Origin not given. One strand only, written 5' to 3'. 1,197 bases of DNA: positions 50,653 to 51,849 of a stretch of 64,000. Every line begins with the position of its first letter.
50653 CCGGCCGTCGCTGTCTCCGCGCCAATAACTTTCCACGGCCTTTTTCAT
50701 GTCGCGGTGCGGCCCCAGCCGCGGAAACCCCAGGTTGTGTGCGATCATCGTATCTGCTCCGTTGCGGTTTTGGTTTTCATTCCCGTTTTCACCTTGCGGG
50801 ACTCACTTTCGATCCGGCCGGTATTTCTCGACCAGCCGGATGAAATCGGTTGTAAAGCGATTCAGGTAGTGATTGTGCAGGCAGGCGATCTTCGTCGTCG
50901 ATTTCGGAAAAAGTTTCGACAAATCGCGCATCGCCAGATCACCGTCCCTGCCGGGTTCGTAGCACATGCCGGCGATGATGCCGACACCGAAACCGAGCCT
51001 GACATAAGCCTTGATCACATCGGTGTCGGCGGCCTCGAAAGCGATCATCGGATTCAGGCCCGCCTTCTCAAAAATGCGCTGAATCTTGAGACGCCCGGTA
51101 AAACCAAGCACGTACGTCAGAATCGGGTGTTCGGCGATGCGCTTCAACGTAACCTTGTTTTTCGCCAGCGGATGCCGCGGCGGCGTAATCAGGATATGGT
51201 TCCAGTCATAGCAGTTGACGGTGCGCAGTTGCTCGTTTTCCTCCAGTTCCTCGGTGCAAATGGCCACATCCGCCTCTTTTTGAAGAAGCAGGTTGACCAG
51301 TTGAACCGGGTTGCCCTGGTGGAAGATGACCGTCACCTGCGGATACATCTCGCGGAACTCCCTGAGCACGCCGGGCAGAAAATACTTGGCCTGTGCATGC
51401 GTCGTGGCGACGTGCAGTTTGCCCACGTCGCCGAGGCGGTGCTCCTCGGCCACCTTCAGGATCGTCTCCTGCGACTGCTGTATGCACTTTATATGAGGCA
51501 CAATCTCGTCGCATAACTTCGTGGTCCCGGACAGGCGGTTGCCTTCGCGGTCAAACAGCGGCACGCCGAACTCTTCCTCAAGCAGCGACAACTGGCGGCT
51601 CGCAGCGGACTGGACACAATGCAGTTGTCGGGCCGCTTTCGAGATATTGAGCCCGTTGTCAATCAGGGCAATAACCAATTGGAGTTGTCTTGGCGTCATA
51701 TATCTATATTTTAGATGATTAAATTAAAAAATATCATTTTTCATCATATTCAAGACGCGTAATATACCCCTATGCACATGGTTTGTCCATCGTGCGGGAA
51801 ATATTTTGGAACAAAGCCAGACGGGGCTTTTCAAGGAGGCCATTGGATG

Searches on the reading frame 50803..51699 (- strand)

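Call 75: search_protein_families(library=pfam, proteins=[window:50803-51699:-], max_evalue=0.0001)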
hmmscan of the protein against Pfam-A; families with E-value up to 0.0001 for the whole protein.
window:50803-51699:- (298 aa): 2 families
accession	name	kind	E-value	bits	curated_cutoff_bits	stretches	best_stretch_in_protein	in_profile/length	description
PF03466.25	LysR_substrate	-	9.5e-41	139.9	28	1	91-291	4-205/209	LysR substrate binding domain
PF00126.33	HTH_1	-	3.4e-15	56.2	26.6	1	4-59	2-56/60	Bacterial regulatory helix-turn-helix protein, lysR family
